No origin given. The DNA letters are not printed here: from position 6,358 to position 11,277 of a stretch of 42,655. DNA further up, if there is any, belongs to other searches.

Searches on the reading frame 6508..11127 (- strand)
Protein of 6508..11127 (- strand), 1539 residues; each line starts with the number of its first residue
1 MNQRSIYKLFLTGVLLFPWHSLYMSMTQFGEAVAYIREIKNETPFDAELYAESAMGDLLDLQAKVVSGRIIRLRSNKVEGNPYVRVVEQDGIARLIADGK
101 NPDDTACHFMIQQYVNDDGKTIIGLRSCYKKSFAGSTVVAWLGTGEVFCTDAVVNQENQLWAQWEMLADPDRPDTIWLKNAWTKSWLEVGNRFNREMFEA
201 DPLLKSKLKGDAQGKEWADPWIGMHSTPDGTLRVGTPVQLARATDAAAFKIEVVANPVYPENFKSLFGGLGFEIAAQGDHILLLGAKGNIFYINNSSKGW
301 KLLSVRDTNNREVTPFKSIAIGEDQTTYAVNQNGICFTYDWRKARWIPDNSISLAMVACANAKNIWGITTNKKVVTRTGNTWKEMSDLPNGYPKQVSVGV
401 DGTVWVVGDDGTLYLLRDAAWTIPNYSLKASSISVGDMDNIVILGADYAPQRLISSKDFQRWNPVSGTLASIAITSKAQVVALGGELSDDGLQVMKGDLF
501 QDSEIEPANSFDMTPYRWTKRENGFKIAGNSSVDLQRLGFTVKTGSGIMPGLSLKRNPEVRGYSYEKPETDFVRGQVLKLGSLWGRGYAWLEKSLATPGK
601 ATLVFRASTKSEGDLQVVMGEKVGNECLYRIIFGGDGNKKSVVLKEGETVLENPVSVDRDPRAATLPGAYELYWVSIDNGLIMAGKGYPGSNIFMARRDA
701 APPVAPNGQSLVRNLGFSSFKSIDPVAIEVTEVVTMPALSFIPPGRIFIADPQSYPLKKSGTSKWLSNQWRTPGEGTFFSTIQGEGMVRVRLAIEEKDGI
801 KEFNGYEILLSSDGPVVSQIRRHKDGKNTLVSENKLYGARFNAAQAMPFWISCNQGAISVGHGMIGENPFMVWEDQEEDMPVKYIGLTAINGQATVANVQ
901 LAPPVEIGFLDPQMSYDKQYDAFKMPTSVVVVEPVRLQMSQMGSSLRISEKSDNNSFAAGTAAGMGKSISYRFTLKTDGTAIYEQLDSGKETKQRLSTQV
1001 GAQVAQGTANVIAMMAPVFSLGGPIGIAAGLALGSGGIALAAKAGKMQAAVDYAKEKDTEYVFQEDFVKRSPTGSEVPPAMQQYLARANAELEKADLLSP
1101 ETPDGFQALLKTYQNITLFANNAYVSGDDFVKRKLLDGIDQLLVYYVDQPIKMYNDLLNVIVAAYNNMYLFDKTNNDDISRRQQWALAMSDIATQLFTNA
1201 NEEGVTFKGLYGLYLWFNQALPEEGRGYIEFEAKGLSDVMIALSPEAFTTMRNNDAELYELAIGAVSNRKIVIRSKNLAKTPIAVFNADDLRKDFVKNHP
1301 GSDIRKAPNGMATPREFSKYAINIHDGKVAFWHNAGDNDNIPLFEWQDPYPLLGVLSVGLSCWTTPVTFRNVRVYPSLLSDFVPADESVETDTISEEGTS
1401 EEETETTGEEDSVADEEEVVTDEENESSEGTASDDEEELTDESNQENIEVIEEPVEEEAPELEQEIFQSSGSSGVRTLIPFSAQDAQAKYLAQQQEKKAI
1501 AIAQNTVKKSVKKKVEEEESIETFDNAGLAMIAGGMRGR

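Call 6: search_protein_families(library=pfam, proteins=[window:6508-11127:-], max_evalue=0.001)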
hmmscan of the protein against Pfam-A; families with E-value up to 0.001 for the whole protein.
window:6508-11127:- (1539 aa): 2 families
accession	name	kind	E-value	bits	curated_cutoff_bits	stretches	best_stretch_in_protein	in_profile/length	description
PF12248.16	Methyltransf_FA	-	6.3e-36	123.6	24.2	3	1221-1372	13-137/140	Farnesoic acid 0-methyl transferase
PF19193.6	Tectonin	-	1.6e-09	38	30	1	357-476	5-121/216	Tectonin domain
